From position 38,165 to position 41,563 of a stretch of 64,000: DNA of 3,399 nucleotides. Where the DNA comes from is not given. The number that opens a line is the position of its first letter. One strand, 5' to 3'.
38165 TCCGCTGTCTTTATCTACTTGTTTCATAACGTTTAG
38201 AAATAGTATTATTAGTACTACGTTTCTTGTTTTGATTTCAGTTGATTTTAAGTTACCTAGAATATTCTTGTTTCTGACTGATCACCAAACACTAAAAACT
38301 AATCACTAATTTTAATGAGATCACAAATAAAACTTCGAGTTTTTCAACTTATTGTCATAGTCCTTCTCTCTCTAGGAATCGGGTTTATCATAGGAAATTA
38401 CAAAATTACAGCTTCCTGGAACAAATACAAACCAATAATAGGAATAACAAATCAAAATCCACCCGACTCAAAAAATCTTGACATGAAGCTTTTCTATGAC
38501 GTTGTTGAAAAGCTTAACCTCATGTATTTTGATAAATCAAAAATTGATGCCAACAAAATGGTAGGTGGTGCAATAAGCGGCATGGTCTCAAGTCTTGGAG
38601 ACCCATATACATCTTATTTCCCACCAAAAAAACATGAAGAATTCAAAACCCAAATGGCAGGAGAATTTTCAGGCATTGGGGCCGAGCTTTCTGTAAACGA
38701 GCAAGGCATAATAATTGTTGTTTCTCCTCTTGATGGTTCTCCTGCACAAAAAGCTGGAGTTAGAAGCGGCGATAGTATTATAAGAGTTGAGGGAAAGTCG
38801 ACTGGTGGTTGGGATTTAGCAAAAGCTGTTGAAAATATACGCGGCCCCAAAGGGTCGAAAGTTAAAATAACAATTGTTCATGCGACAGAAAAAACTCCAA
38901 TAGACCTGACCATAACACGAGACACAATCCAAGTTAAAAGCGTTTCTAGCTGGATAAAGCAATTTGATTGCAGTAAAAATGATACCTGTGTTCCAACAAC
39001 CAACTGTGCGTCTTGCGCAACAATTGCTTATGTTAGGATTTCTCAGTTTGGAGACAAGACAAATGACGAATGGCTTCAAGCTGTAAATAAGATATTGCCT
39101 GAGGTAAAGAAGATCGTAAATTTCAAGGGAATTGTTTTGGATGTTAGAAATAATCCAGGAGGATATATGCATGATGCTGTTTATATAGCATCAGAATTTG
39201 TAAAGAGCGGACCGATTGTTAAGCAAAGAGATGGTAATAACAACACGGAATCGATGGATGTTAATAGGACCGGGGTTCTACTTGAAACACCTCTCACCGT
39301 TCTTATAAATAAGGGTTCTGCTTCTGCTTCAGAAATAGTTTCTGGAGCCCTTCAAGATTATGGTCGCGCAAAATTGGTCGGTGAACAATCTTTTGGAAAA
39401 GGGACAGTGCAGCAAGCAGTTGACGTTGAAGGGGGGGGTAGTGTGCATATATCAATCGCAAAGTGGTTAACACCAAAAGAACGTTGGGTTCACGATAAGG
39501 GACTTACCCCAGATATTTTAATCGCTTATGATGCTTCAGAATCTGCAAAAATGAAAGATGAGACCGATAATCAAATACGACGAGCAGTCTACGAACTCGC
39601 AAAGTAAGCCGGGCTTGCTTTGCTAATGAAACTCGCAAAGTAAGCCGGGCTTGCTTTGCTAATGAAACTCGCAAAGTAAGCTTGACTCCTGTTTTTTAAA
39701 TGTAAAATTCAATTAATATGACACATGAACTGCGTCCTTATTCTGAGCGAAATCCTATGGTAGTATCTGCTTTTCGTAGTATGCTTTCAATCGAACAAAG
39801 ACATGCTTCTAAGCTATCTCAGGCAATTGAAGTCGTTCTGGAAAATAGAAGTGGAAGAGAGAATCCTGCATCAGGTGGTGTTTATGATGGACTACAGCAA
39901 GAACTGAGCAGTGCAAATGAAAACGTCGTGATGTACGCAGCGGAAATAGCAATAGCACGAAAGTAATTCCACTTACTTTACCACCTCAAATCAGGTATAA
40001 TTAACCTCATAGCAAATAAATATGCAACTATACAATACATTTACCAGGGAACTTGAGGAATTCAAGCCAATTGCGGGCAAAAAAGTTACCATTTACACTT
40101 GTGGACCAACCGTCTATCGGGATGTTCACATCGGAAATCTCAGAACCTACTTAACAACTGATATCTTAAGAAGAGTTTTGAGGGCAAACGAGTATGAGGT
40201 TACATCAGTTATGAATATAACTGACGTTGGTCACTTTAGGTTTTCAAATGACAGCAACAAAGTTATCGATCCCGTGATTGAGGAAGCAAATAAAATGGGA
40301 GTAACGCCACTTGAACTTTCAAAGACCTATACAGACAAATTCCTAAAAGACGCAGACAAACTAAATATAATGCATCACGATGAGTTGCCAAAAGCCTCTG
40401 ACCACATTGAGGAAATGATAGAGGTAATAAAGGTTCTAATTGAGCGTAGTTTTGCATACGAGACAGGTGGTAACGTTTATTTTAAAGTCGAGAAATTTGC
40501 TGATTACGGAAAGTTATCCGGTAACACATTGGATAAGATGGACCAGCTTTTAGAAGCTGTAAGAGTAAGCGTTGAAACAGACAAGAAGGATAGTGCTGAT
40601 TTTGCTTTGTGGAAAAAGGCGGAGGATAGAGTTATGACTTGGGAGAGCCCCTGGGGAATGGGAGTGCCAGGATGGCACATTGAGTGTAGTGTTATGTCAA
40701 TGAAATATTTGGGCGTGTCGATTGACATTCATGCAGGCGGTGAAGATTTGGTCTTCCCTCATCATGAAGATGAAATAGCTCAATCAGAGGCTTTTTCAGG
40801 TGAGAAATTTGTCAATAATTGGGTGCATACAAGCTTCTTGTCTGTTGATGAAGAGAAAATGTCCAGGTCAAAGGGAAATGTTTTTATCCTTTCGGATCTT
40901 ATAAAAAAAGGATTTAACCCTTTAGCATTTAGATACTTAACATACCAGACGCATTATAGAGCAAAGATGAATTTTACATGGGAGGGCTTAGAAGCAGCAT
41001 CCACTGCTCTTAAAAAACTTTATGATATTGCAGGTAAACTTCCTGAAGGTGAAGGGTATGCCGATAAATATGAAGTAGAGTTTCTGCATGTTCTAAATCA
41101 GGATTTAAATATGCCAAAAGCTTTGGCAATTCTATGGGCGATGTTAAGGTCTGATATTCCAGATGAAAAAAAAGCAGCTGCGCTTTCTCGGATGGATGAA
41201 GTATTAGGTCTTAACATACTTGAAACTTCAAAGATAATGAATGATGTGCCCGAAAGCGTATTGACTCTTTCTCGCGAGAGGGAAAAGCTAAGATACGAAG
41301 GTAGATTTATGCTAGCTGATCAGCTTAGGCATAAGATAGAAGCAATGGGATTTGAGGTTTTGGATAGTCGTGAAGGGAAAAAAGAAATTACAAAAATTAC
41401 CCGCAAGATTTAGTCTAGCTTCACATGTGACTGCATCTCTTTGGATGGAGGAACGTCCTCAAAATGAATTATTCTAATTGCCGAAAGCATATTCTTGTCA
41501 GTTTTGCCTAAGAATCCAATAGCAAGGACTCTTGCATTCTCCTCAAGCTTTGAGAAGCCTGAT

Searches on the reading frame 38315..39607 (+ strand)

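Call 66: search_protein_families(library=pfam, proteins=[window:38315-39607:+], max_evalue=0.00001)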
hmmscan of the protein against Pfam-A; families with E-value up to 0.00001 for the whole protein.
window:38315-39607:+ (430 aa): 5 families
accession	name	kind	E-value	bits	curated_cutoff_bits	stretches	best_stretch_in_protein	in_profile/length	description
PF03572.23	Peptidase_S41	-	3.4e-49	167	24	1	237-402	2-164/165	Peptidase family S41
PF00595.29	PDZ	-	1.3e-09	38.7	23.2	1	119-187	10-80/81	PDZ domain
PF17820.7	PDZ_6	-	2.8e-09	37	27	1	135-187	2-52/54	PDZ domain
PF13180.12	PDZ_2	-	5.6e-08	33.4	27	1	120-198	2-78/80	PDZ domain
PF22694.1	CtpB_N-like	-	9.8e-08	32.8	27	1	61-102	42-81/85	Activating protease CtpB N-terminal domain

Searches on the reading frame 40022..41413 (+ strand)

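Call 66: search_protein_families(library=pfam, proteins=[window:40022-41413:+], max_evalue=0.00001)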
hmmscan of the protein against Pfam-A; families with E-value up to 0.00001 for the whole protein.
window:40022-41413:+ (463 aa): 3 families
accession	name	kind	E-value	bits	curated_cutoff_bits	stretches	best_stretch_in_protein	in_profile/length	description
PF01406.26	tRNA-synt_1e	-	5.9e-102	341.5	27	1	14-326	2-299/301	tRNA synthetases class I (C) catalytic domain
PF09334.17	tRNA-synt_1g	-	1.2e-13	51.1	20.1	1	31-156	10-124/391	tRNA synthetases class I (M)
PF01921.24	tRNA-synt_1f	-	6.3e-08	32.4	27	0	232-334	233-336/360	tRNA synthetases class I (K)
